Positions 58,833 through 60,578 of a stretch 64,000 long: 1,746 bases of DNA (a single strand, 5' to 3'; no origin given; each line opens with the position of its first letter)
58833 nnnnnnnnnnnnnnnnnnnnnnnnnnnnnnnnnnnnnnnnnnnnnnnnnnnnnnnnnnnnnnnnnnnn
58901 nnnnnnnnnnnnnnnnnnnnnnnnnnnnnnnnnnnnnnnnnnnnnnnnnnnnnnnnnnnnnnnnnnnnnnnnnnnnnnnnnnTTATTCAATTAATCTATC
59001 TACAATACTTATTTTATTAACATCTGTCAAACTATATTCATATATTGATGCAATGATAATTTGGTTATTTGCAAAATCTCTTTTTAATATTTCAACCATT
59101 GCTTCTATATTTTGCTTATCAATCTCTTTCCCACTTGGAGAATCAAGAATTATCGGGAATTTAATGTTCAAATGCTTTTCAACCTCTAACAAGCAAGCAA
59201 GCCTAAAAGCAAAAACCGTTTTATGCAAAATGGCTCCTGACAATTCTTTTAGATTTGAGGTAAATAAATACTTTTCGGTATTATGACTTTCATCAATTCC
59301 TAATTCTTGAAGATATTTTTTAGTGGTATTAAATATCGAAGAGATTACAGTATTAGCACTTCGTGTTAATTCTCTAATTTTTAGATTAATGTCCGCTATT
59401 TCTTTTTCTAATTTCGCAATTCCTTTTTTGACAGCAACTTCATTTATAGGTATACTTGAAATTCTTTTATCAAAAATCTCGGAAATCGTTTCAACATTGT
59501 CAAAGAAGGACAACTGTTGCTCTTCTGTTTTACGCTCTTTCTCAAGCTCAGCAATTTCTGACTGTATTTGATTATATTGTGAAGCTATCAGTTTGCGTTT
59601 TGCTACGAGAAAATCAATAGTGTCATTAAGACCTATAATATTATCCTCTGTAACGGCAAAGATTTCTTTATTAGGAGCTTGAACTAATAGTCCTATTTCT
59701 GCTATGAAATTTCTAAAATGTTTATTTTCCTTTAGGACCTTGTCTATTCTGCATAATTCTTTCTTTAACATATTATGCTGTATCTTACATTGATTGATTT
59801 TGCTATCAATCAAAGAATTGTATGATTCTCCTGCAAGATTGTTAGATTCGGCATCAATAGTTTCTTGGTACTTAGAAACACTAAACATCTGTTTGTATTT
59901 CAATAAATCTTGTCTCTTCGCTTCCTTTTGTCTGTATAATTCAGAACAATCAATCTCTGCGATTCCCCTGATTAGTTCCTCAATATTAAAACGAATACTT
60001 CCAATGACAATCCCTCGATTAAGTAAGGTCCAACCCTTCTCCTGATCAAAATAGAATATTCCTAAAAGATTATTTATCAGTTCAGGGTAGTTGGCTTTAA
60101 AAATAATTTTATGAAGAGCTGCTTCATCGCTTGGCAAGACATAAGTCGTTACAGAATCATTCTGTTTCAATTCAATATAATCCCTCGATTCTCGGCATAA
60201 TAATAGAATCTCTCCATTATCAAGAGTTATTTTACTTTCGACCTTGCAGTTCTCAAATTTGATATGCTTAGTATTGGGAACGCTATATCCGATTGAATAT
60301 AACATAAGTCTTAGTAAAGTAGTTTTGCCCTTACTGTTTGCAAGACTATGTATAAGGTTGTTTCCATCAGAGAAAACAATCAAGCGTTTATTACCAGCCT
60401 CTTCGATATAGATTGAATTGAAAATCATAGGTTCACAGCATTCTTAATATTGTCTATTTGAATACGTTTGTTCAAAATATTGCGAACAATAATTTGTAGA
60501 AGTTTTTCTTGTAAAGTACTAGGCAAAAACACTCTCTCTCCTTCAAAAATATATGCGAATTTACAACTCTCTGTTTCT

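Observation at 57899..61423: Translationally coupled nuclease / coiled-coil ABC ATPase / serine-protease operon: candidate novel or variant anti-phage system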

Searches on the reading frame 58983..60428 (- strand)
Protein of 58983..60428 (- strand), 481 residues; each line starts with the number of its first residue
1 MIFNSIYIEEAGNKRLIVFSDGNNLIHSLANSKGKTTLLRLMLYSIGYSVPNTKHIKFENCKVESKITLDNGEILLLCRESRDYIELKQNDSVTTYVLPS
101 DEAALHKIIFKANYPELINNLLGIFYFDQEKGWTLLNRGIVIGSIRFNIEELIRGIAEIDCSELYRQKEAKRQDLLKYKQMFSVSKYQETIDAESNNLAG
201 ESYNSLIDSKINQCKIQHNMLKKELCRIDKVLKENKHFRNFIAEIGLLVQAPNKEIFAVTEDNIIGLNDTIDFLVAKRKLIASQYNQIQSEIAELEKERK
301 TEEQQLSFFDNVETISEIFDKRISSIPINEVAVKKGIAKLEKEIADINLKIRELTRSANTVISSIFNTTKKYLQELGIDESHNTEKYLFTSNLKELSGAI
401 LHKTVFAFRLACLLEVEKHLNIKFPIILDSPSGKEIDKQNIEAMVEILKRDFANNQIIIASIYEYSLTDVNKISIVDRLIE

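Call 3: search_protein_families(library=pfam, proteins=[window:58983-60428:-], max_evalue=0.1)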
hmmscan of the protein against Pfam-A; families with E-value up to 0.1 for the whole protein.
window:58983-60428:- (481 aa): 1 family
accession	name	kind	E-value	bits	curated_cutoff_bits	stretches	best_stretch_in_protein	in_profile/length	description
PF15990.10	UPF0767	-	0.0036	17.9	27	0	279-317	33-71/83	UPF0767 family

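Call 4: search_protein_families(library=padloc, proteins=[window:58983-60428:-], max_evalue=0.1)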
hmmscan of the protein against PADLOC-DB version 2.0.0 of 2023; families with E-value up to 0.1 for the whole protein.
window:58983-60428:- (481 aa): 10 families
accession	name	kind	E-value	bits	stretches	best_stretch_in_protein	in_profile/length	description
PDLC04663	PDC-M46B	-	3.7e-191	634.3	1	1-481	1-477/483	-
PDLC03860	LmuB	-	1.4e-24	84.6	2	260-466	317-523/565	-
PDLC00254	LmuB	-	2.7e-14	50.8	2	275-466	332-520/563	AAA ATPase domain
PDLC03859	LmuB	-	1.8e-13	48.6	2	165-461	282-583/611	-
PDLC00249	LmuB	-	2.1e-13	47.8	1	274-462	332-521/565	AAA ATPase domain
PDLC04526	PDC-M22B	-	1.9e-11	41.3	2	280-461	316-483/535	-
PDLC00253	LmuB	-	3.7e-08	30.4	1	283-461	339-517/567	AAA ATPase domain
PDLC00252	LmuB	-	8.2e-08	29.5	1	209-462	254-516/554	AAA ATPase domain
PDLC00257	LmuB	-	3.7e-07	27.4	2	263-473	322-540/571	AAA ATPase domain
PDLC03864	LmuB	-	4.9e-07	26.7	1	426-470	594-641/657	-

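Call 5: search_protein_families(library=ncbifam, proteins=[window:58983-60428:-], max_evalue=0.1)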
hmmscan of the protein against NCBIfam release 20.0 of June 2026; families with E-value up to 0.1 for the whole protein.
window:58983-60428:- (481 aa): 3 families
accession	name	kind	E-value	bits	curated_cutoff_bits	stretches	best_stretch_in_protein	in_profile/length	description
NF033930.1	pneumo_PspA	exception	0.02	13.6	850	1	199-386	172-344/659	pneumococcal surface protein A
NF038074.1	fam_STM4014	hypoth_equivalog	0.021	14.1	175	1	203-330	38-126/349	STM4014 family protein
TIGR03752.1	conj_TIGR03752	hypoth_equivalog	0.069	12.4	241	0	268-386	58-167/471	TIGR03752 family integrating conjugative element protein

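Call 18: find_homologous_proteins(query=window:58983-60428:-)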
Query window:58983-60428:- (481 aa): 1956 proteins with E <= 0.001 among 8000 candidates; the best 120 are listed.
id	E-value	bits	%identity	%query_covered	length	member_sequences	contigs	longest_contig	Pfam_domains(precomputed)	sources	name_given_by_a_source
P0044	3.6e-297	1003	97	100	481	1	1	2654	-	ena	-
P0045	1.3e-295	998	97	100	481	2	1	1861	-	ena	-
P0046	2.4e-295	997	96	100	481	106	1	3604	-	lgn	-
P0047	7.0e-291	983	94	100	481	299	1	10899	-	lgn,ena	-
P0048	9.2e-289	976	94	100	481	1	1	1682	-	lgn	-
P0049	2.8e-275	931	90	100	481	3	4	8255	-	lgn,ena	-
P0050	2.9e-273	924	88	100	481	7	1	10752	-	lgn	-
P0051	4.3e-273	924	90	100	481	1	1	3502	-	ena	-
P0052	1.9e-271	918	88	100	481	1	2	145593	-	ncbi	-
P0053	2.5e-268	908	87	100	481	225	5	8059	-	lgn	-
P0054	5.4e-266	901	87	100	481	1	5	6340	-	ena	-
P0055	7.6e-262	887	86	100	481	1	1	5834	-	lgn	-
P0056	1.3e-257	873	84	100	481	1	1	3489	-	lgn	-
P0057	3.4e-255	865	83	100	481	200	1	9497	-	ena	-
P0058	4.6e-251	851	83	100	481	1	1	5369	-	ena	-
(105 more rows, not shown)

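Call 20: find_related_loci(query=A1, collection=genome_contigs, flank=6000)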
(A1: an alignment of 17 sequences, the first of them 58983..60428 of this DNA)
Query A1 (481 aa) in genome_contigs; peptide patterns used: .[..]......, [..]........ (x = any residue, [..] = any of these).
146 stretches matched a pattern; 132 encode a relative of the query (tblastn E <= 1e-3); the best 80 are kept; 80 distinct loci.
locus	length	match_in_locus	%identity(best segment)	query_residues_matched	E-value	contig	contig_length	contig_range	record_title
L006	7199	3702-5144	100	1-481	0e+0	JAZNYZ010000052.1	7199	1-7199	MAG: Acutalibacteraceae bacterium isolate T1900044773_TS20190239.MAGScoT_cleanbin_000011 SGB_2458_k141_1268651, whole ge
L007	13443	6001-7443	95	1-481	0e+0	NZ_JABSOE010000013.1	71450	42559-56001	Phocaeicola faecicola strain AGMB03916 AGMB03916-13, whole genome shotgun sequence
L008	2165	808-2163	97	1-452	0e+0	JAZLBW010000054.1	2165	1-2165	MAG: Candidatus Caccoplasma sp. isolate T1900045056_TC20190049.MAGScoT_cleanbin_000001 SGB_4556_k141_796434, whole genom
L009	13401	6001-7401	88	1-467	0e+0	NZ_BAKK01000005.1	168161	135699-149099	Bacteroides faecichinchillae JCM 17102, whole genome shotgun sequence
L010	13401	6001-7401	87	1-467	0e+0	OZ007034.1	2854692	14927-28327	MAG: uncultured Bacteroides sp. isolate 6737_HOM_CTRL_s7.ctg000008l_hifiasm_large MAG genome assembly, chromosome: 1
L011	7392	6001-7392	87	1-464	0e+0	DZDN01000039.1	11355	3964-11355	MAG TPA_asm: Candidatus Limimorpha avicola isolate Gambia15-481 c_000000000039, whole genome shotgun sequence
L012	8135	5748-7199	68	1-481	0e+0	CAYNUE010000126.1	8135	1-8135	MAG TPA_asm: uncultured Sangeribacter sp. isolate SRP199465_co1_129 genome assembly, contig: NODE_25447_length_8135_cov_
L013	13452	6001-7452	68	1-481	0e+0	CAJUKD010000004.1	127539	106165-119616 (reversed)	MAG TPA_asm: uncultured Muribaculaceae bacterium isolate MGBC142695 genome assembly, contig: MGBC142695.4, whole genome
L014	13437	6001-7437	63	1-480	0e+0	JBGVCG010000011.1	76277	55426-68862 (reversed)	MAG: Paludibacteraceae bacterium isolate ruminal_MAG_39 ruminal_MAG_39_contig_0011, whole genome shotgun sequence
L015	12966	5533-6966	56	1-481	2e-167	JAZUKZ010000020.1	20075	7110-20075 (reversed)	MAG: Candidatus Aphodosoma sp. isolate T1900045247_TH20190017.MAGScoT_cleanbin_000102 SGB_5673_k141_4863230, whole genom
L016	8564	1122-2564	53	1-481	1e-162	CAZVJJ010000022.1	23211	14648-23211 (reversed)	MAG TPA_asm: uncultured Oscillospiraceae bacterium isolate SRP225648_co1_584 genome assembly, contig: NODE_5045_length_2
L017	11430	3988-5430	52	1-481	6e-162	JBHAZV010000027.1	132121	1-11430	MAG: Acidaminobacteraceae bacterium isolate D-56_MAG_5 D-56__62215, whole genome shotgun sequence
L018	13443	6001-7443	52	1-481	2e-161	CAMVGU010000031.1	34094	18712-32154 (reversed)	MAG TPA_asm: uncultured Selenomonas sp. isolate SRR8387716_bin.17_metaWRAP_v1.3_MAG genome assembly, contig: ERZ14209542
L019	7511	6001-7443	54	1-481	2e-161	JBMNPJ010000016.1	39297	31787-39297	MAG: Massiliimalia sp. isolate SBF912SR2HQ0036 scaffold_64_c1, whole genome shotgun sequence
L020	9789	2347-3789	52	1-481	1e-160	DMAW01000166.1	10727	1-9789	MAG TPA_asm: Eubacteriaceae bacterium isolate UBA12179 contig_86, whole genome shotgun sequence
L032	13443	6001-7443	51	1-481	1e-154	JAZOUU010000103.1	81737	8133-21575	MAG: Faecousia sp. isolate T1900045531_YK20190225.MAGScoT_cleanbin_000012 SGB_7725_k141_51149, whole genome shotgun sequ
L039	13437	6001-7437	51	1-481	6e-151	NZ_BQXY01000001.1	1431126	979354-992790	Clostridium folliculivorans strain D1-1 sequence01, whole genome shotgun sequence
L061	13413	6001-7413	49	1-473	1e-134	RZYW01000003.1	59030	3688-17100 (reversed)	MAG: Clostridia bacterium isolate INTA.AUR.031 contig-100_123, whole genome shotgun sequence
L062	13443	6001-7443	52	1-481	2e-153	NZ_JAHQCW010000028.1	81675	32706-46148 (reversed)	Diplocloster agilis strain ASD5720 Scaffold_28, whole genome shotgun sequence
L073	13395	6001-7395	44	1-465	5e-122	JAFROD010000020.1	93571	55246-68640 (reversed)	MAG: Oscillospiraceae bacterium isolate RGIG2647 Goat_Omasum-2__c726, whole genome shotgun sequence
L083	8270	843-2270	39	1-481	2e-107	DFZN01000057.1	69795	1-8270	MAG TPA_asm: bacterium UBP11_UBA4055 isolate UBA4055 UBA4055_contig_719, whole genome shotgun sequence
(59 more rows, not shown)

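Call 31: search_solved_structures(query=A1, max_evalue=0.01, show_alignments=2)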
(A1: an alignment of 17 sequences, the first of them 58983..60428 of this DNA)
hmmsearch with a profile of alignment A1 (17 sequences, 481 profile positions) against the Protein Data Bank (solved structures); distinct sequences matched with E-value up to 0.01: 1.
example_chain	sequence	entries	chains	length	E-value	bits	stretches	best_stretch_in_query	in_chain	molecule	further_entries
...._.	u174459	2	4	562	6.7e-06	28.4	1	12-133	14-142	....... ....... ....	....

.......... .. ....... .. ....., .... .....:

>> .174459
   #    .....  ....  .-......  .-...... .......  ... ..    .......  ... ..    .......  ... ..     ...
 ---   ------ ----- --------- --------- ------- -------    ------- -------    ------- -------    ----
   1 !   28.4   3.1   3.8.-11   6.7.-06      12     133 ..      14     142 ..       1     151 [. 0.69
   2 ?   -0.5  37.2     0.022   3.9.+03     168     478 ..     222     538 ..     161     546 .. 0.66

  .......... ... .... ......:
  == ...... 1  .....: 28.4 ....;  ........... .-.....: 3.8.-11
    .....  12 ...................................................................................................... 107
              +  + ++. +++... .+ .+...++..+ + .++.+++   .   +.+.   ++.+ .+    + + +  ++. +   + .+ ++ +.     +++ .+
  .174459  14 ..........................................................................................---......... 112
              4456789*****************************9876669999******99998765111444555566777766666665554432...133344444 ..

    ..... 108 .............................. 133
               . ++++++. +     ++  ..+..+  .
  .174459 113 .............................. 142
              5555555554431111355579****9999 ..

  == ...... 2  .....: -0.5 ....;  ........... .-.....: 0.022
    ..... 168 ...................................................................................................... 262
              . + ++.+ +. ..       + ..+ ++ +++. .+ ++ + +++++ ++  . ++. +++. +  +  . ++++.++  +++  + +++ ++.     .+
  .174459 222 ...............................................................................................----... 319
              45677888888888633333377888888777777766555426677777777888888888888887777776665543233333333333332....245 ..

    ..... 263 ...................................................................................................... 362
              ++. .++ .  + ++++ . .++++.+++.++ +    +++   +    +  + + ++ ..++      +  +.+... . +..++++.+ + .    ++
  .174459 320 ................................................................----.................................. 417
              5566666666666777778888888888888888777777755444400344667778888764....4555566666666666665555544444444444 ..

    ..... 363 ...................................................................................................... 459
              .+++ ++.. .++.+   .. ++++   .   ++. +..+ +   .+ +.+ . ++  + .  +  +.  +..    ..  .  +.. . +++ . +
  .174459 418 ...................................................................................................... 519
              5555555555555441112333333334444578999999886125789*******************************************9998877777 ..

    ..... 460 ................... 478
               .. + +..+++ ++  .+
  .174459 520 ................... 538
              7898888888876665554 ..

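Call 39: search_protein_families(library=pfam, proteins=[L010:7560-8606:+], max_evalue=0.01)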
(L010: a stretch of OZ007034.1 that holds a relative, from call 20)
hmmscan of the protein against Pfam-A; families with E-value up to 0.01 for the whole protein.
L010:7560-8606:+ (348 aa): 2 families
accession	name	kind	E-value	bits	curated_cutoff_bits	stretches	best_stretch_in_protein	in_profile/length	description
PF12358.13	DUF3644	-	6.3e-53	179.5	27.6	1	11-188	2-182/183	Domain of unknown function (DUF3644)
PF18740.7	EC042_2821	-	8.8e-06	26.6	24.9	1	258-342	11-90/97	EC042_2821-like Restriction Endonuclease-like domain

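Call 62: search_protein_families(library=phrogs, proteins=[window:58983-60428:-], max_evalue=0.01)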
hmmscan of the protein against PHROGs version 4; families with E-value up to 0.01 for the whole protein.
window:58983-60428:- (481 aa): 0 families

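Call 72: search_protein_families(library=padloc, proteins=[L013:7567-8574:+, L020:3831-5621:+, L032:7640-8356:+, L039:7433-9139:+, L061:7587-8828:+, L062:7516-9963:+, L073:7489-9318:+, L083:2308-3159:+, L010:7560-8606:+, L015:8069-11257:+], max_evalue=0.00001)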
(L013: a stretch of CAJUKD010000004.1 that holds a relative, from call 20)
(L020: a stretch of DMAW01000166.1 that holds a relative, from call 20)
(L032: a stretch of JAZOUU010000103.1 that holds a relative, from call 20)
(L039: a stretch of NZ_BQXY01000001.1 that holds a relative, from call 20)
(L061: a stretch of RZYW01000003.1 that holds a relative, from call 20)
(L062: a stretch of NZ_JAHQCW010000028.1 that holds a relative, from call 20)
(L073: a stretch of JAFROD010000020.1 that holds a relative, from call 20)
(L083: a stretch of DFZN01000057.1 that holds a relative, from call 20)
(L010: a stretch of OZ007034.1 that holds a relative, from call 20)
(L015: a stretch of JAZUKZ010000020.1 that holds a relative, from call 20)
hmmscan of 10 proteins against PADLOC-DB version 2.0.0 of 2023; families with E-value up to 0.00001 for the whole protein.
L013:7567-8574:+ (335 aa): 38 families (the best 25 are shown)
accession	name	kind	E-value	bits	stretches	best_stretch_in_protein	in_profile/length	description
PDLC04843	PDC-S05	-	4.4e-163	540.2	1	3-326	4-327/330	-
PDLC04853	PDC-S05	-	1e-144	479.9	1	2-328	2-332/336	-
PDLC04851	PDC-S05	-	1.3e-128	426.9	1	3-323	8-336/342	-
PDLC04852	PDC-S05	-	2.5e-126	419.2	1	3-328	9-339/346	-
PDLC04864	PDC-S05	-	5.5e-122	404.4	1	60-329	2-274/277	-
PDLC04868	PDC-S05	-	5.5e-113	375.4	1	3-323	4-331/335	-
PDLC04871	PDC-S05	-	1.8e-96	321.9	1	4-304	130-439/468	-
PDLC04870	PDC-S05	-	1.1e-92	307.3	1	3-203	7-209/214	-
PDLC04876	PDC-S05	-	2.7e-65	217.4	1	3-163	6-171/174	-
PDLC04858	PDC-S05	-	1.5e-55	184.7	1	1-129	1-129/138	-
PDLC04965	PDC-S23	-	7.3e-53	178.1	1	1-148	1-149/327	-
PDLC04872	PDC-S05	-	2.2e-52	174.9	1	1-129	1-132/152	-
PDLC04854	PDC-S05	-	8.8e-51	170.5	1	3-130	3-132/212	-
PDLC04964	PDC-S23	-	1.6e-50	170.2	1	4-130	3-132/331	-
PDLC04874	PDC-S05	-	5.3e-49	163.9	1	1-130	1-129/165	-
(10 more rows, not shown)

L020:3831-5621:+ (596 aa): 2 families
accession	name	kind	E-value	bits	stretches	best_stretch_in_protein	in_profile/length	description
PDLC04592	PDC-M34B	-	8.9e-10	36.5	1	151-237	59-145/192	-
PDLC04590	PDC-M34B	-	1.9e-06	25.9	1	153-226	16-89/147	-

L032:7640-8356:+ (238 aa): 1 family
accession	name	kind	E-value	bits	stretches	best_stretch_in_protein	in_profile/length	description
PDLC05062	PDC-S66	-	2e-09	35.3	1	2-95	151-241/282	-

L039:7433-9139:+ (568 aa): 11 families
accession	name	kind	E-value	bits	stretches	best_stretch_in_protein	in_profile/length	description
PDLC04151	HEC-05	-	2.5e-104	348.2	1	5-567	19-593/600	-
PDLC04150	HEC-05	-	5.3e-86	287.7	1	12-567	6-581/583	-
PDLC04152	HEC-05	-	6.8e-40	135.1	1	18-567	11-562/566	-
PDLC04153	HEC-05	-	1.4e-30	104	2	15-179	8-164/621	-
PDLC04709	PDC-M55C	-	3.3e-14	50.4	1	16-222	17-196/554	-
PDLC03877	NsnA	-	1.7e-09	35.5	1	12-69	49-108/385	-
PDLC02693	Orf5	-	4.4e-07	27.3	1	26-267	7-205/543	Orf5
PDLC02792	SspE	-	5.4e-07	26.3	0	15-123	12-106/771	SspE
PDLC04154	HEC-06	-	6.7e-07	26.3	0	22-51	17-47/569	-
PDLC04155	HEC-06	-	2.4e-06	24.3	0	21-51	14-44/562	-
PDLC02695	Orf5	-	8.3e-06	22.4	0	24-49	16-41/601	Orf5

L061:7587-8828:+ (413 aa): 1 family
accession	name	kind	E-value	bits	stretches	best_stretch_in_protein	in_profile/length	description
PDLC03957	bSEFIR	-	9.9e-36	122.4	1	3-315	40-310/412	-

L062:7516-9963:+ (815 aa): 2 families
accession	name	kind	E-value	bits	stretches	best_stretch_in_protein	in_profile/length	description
PDLC03015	TIR-NLR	-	1.3e-99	333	1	1-808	1-789/824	-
PDLC00436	ThsB1|ThsB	-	9e-07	26.6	1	3-79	37-119/183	TIR-like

L073:7489-9318:+ (609 aa): 0 families

L083:2308-3159:+ (283 aa): 2 families
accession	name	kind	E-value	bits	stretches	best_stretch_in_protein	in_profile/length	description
PDLC04997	PDC-S32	-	6.5e-105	348.9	1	1-281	7-280/285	-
PDLC04996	PDC-S32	-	9.7e-92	305.6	1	2-281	4-275/280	-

L010:7560-8606:+ (348 aa): 7 families
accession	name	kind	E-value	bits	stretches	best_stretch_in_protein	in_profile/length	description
PDLC04950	PDC-S19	-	2e-147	489.1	1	1-347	1-341/353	-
PDLC04948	PDC-S19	-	5.8e-45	152.1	1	11-337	15-317/325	-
PDLC04952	PDC-S19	-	2.6e-25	87.7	1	9-342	6-315/328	-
PDLC04949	PDC-S19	-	3.5e-18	64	1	9-342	8-319/334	-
PDLC04955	PDC-S19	-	1.9e-09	35.3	1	13-147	13-145/338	-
PDLC04954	PDC-S19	-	6.1e-08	30.4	1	8-68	6-69/330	-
PDLC04953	PDC-S19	-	1.3e-07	29.5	1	11-145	10-146/333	-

L015:8069-11257:+ (1062 aa): 8 families
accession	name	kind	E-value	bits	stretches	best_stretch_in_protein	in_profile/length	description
PDLC03040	REase_I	-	0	1092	1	2-1060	5-1024/1029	Type I restriction enzyme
PDLC03044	REase_I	-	4e-64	215.1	1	9-979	13-976/1034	Type I restriction enzyme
PDLC03041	REase_I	-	6.1e-61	204.6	2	226-710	285-745/1099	Type I restriction enzyme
PDLC03048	REase_I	-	1.1e-48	164.1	1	55-713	52-684/976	Type I restriction enzyme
PDLC03046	REase_I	-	1.1e-22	77.9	2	632-695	665-728/1025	Type I restriction enzyme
PDLC03045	REase_I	-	2e-17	60.5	2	224-487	231-483/995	Type I restriction enzyme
PDLC03043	REase_I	-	3.4e-07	27.7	1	105-249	125-269/313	Type I restriction enzyme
PDLC03042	REase_I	-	1.4e-06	24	0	288-470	472-648/1170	Type I restriction enzyme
